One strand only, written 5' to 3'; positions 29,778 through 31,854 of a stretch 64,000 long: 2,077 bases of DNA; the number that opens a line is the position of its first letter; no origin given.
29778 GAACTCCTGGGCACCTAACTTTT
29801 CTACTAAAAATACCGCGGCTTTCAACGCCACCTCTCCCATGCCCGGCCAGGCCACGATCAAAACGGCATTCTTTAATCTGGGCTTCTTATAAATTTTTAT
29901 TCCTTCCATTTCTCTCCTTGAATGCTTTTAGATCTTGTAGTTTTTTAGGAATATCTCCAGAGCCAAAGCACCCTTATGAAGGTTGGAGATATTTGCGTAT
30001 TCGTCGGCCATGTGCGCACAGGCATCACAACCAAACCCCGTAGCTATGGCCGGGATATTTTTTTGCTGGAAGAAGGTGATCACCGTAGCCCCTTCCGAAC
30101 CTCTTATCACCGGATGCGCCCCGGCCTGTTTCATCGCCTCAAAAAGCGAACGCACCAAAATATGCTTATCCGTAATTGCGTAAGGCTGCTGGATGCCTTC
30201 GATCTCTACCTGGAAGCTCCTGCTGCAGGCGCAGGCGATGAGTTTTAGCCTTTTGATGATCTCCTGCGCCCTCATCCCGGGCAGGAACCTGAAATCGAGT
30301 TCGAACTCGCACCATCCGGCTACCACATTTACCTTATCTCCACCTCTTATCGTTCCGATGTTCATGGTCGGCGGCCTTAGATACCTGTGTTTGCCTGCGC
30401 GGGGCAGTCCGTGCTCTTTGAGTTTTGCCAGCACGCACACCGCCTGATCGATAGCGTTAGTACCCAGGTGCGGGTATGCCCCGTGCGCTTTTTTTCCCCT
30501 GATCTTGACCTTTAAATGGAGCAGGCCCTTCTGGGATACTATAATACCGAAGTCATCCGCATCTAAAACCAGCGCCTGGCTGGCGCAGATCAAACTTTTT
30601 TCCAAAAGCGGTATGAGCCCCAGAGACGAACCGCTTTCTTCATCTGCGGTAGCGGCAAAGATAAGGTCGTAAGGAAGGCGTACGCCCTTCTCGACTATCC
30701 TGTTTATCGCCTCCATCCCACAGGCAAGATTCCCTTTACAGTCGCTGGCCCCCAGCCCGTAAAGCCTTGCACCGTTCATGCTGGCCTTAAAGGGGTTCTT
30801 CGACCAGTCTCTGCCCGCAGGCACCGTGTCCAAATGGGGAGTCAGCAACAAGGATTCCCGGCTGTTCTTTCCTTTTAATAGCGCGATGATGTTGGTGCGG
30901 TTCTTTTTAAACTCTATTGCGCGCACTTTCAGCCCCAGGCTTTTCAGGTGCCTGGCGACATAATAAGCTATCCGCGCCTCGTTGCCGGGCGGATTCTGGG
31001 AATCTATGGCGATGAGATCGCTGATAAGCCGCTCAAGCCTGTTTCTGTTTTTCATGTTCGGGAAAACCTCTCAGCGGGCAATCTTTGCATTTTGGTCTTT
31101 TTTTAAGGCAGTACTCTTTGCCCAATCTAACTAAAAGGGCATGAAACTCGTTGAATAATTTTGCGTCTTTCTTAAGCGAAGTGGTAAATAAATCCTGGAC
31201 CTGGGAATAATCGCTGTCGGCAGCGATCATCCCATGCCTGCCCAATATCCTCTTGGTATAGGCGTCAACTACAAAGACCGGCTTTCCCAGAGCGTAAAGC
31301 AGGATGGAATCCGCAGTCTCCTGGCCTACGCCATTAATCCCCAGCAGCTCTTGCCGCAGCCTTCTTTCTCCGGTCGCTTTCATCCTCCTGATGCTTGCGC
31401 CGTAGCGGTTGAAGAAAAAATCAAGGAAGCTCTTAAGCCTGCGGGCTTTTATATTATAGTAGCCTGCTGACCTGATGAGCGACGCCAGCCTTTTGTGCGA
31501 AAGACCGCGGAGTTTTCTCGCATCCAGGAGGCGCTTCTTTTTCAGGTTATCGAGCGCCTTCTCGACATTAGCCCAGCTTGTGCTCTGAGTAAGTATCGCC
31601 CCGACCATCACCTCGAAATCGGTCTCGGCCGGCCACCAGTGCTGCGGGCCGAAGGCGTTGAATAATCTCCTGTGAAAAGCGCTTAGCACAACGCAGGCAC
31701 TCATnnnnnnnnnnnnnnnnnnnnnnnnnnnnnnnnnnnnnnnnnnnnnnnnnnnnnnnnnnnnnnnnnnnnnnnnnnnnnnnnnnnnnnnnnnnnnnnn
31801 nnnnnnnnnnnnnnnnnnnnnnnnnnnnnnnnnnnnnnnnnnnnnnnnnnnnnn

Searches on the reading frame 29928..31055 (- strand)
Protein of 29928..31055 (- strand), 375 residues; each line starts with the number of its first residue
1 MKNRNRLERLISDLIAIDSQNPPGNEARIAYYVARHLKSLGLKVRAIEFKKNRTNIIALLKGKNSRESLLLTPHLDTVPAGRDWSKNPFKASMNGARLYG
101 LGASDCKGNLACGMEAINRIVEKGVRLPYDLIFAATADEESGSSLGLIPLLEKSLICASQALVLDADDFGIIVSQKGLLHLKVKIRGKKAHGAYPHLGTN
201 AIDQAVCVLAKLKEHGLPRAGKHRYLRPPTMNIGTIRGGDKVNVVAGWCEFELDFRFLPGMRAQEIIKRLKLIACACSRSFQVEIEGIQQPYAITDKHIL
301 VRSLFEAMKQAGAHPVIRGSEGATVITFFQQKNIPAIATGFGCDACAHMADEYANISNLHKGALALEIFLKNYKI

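Call 23: search_protein_families(library=pfam, proteins=[window:29928-31055:-], max_evalue=0.001)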
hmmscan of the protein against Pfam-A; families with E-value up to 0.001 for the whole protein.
window:29928-31055:- (375 aa): 3 families
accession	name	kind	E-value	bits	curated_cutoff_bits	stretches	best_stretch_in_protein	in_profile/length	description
PF01546.33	Peptidase_M20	-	4.9e-29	102.1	24.6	1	71-371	2-205/206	Peptidase family M20/M25/M40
PF07687.19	M20_dimer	-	2.8e-24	85.6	21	1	174-271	2-96/107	Peptidase dimerisation domain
PF04389.22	Peptidase_M28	-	1.8e-07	31.5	21.3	1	55-142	1-69/193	Peptidase family M28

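Call 73: search_protein_families(library=ncbifam, proteins=[window:29928-31055:-], max_evalue=0.00001)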
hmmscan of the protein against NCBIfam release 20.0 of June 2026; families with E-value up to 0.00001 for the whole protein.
window:29928-31055:- (375 aa): 52 families (the best 25 are shown)
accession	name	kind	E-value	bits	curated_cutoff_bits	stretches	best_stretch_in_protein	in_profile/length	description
TIGR01910.1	DapE-ArgE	subfamily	5.6e-68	229.8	217.6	1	9-361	2-369/373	ArgE/DapE family deacylase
NF006399.0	PRK08651.1-2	equivalog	5.4e-62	210.1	381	2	5-214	4-215/405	succinyl-diaminopimelate desuccinylase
TIGR01892.1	AcOrn-deacetyl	equivalog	8.2e-54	183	297.7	1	11-363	3-358/365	acetylornithine deacetylase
NF005710.0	PRK07522.1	subfamily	7.7e-48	163.6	412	1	4-370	7-385/391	acetylornithine deacetylase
NF010589.0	PRK13983.1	equivalog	4.8e-47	160.8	333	1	9-363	18-399/409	M20 family metallo-hydrolase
NF003474.0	PRK05111.1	equivalog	1.4e-45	155.9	460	1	17-370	24-377/383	acetylornithine deacetylase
NF006400.0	PRK08651.1-3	equivalog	2.3e-45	155.1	374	1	8-363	13-396/410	succinyl-diaminopimelate desuccinylase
NF006365.0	PRK08588.1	subfamily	3.8e-45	154.8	289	1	7-361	9-368/383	succinyl-diaminopimelate desuccinylase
NF009557.0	PRK13009.1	equivalog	1.7e-41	142.6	284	1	9-369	7-370/377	succinyl-diaminopimelate desuccinylase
TIGR01900.1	dapE-gram_pos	equivalog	3.8e-38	131.3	304.2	1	6-370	4-350/351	succinyl-diaminopimelate desuccinylase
NF005913.0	PRK07906.1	subfamily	4.4e-38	131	382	1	8-146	18-162/442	hypothetical protein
NF009558.0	PRK13013.1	equivalog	3.2e-36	124.9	428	1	3-370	14-420/429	acetylornithine deacetylase/succinyl-diaminopimelate desuccinylase family protein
NF009555.0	PRK13004.1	equivalog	2.4e-35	122.2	321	1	3-370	13-392/399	YgeY family selenium metabolism-linked hydrolase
TIGR01246.1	dapE_proteo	equivalog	4.1e-35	121.5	361.8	1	9-370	3-367/370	succinyl-diaminopimelate desuccinylase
NF005373.0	PRK06915.1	equivalog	8e-35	120.6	428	1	51-370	78-414/422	peptidase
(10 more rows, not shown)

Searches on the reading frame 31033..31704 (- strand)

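Call 23: search_protein_families(library=pfam, proteins=[window:31033-31704:-], max_evalue=0.001)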
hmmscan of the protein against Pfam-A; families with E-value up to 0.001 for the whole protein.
window:31033-31704:- (223 aa): 1 family
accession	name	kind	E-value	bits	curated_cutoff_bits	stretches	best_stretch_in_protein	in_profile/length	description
PF00730.31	HhH-GPD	-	4e-15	56.5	26.2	1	34-175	1-104/108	HhH-GPD superfamily base excision DNA repair protein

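Call 73: search_protein_families(library=ncbifam, proteins=[window:31033-31704:-], max_evalue=0.00001)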
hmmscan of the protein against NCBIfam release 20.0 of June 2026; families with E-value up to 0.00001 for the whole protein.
window:31033-31704:- (223 aa): 7 families
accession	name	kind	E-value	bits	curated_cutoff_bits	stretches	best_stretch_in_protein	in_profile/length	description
NF010494.0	PRK13913.1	equivalog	1.3e-31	110.3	192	1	20-194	23-197/220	3-methyladenine DNA glycosylase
NF053634.1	MonDNAglycDR2438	equivalog_domain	1.4e-21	77.1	400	1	11-212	2-201/219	monofunctional DNA glycosylase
TIGR01083.1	nth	equivalog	5.6e-21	75.1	211.7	1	27-206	25-192/192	endonuclease III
TIGR01084.1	mutY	equivalog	1.5e-14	54.3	286.5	1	29-221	28-212/277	A/G-specific adenine glycosylase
NF007978.0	PRK10702.1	equivalog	3.4e-10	39.9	405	1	28-217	28-205/211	endonuclease III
NF008132.0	PRK10880.1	equivalog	1e-09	38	427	1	23-212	25-206/351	A/G-specific adenine glycosylase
NF010488.0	PRK13910.1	equivalog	3.9e-06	26.5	471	1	117-214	72-166/290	adenine-specific DNA glycosylase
